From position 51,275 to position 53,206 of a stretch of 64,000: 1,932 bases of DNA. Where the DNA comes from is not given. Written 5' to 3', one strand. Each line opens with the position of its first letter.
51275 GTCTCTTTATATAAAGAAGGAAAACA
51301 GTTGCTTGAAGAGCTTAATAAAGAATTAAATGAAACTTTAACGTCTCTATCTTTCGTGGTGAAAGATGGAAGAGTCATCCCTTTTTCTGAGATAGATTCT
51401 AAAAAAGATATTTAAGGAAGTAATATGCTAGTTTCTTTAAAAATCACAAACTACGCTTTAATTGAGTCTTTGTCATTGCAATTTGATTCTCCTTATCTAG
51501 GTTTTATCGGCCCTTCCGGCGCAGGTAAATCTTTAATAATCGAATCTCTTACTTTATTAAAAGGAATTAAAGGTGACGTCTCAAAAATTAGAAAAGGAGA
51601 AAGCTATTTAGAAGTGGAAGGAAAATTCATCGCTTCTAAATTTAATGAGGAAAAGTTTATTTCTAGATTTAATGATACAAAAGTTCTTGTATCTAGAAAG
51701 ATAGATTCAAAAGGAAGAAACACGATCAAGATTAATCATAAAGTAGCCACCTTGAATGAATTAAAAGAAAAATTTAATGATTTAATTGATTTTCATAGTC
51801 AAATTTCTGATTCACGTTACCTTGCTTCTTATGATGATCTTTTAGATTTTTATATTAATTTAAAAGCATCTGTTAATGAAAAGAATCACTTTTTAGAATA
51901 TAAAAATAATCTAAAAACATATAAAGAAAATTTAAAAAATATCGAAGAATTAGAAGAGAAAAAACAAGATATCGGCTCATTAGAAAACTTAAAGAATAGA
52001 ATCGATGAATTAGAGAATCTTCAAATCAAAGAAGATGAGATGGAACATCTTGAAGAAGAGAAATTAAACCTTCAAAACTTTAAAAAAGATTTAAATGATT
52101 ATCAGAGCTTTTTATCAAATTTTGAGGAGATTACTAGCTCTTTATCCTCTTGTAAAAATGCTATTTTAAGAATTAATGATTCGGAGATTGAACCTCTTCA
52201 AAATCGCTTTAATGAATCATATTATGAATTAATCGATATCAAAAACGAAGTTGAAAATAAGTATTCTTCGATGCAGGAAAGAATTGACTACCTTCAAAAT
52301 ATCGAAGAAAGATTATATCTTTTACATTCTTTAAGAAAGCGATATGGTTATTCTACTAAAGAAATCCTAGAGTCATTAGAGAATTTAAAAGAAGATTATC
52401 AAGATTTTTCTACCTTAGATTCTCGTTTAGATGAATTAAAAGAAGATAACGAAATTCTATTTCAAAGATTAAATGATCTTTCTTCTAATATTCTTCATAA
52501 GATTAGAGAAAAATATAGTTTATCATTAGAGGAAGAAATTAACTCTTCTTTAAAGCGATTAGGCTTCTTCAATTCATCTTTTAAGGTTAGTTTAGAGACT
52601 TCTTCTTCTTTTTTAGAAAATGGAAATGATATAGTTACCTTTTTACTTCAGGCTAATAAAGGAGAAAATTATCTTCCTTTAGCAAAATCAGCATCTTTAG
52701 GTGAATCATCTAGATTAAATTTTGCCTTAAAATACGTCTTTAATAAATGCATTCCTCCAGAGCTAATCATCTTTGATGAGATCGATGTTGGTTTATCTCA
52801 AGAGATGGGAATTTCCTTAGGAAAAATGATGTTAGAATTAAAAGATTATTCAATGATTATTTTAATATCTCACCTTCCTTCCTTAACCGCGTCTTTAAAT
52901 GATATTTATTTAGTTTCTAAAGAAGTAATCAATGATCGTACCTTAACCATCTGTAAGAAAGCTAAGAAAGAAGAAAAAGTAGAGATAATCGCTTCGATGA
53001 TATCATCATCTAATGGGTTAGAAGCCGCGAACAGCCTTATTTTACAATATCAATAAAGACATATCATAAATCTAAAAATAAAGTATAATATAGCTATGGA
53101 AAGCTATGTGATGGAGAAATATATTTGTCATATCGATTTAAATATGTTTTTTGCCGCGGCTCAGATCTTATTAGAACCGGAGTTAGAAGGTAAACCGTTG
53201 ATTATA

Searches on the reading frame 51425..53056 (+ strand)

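Call 10: search_protein_families(library=pfam, proteins=[window:51425-53056:+], max_evalue=0.00001)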
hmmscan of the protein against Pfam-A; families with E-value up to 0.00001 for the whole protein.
window:51425-53056:+ (543 aa): 1 family
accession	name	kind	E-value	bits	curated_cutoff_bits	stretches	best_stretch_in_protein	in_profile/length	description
PF02463.25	SMC_N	-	8e-09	35.7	40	1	4-499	4-213/220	RecF/RecN/SMC N terminal domain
